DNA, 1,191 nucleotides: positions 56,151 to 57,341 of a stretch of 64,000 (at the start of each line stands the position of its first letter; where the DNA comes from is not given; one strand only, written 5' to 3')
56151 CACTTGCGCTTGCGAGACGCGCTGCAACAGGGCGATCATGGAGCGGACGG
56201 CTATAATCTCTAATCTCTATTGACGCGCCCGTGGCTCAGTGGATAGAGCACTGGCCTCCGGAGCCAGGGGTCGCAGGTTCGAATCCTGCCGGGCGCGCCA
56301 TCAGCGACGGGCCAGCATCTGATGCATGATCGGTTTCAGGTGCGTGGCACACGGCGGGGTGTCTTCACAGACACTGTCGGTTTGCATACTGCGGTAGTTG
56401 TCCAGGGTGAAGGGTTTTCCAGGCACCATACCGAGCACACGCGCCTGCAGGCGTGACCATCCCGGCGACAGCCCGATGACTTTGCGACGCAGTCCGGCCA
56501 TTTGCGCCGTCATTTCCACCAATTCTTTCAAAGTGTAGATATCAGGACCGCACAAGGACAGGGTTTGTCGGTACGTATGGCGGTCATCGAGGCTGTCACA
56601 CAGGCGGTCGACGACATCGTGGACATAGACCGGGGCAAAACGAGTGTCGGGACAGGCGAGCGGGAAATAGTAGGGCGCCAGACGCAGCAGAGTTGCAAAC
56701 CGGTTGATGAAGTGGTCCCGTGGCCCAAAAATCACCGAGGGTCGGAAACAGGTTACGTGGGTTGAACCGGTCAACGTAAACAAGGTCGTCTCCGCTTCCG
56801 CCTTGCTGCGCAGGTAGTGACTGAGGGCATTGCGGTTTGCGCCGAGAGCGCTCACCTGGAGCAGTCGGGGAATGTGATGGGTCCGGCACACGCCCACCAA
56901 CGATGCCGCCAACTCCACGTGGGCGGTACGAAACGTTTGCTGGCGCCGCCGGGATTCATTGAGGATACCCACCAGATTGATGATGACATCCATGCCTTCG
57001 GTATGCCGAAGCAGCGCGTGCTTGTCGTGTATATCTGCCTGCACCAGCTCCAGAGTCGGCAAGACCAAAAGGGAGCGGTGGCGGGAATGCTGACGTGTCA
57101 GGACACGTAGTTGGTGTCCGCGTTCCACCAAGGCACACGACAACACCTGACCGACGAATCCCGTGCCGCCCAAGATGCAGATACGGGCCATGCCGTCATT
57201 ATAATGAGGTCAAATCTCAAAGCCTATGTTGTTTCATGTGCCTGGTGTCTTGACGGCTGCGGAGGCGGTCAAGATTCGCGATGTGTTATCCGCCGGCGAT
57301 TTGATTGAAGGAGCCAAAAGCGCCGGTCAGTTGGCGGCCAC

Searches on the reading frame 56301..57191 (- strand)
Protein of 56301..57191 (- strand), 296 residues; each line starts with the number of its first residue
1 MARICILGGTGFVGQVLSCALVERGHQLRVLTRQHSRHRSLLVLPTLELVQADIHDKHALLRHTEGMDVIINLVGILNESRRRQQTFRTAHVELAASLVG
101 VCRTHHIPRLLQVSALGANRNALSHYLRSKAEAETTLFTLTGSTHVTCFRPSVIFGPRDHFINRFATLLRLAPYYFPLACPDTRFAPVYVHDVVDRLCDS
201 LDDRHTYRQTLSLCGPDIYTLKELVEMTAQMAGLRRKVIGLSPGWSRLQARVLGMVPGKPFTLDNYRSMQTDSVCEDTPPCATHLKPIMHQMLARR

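Call 23: find_encoding_contigs(protein=window:56301-57191:-, flank=10000, max_places=1)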
Protein window:56301-57191:- (296 aa): 2 contigs read that carry it; 1 place shown.
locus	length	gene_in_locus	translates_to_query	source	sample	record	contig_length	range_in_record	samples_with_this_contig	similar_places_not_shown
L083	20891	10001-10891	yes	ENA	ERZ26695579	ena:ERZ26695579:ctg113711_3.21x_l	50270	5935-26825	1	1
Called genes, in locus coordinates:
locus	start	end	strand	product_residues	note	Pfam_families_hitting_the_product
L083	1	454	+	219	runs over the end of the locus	PF00483:NTP_transferase, PF12804:NTP_transf_3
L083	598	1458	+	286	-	PF13338:AbiEi_4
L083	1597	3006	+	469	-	PF00330:Aconitase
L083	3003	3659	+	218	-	PF00694:Aconitase_C, PF27512:LeuD, PF27434:LeuD_C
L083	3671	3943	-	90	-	-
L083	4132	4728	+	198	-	PF00180:Iso_dh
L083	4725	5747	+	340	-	PF01118:Semialdhyde_dh, PF02774:Semialdhyde_dhC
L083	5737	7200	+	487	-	-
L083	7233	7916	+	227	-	PF02390:Methyltransf_4, PF13649:Methyltransf_25 (faint)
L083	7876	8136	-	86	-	-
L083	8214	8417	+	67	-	-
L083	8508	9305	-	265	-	PF03976:PPK2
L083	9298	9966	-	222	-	PF13640:2OG-FeII_Oxy_3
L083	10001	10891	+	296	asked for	PF01073:3Beta_HSD, PF01370:Epimerase, PF05368:NmrA, PF07993:NAD_binding_4 (faint), PF13460:NAD_binding_10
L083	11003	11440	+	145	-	PF02580:Tyr_Deacylase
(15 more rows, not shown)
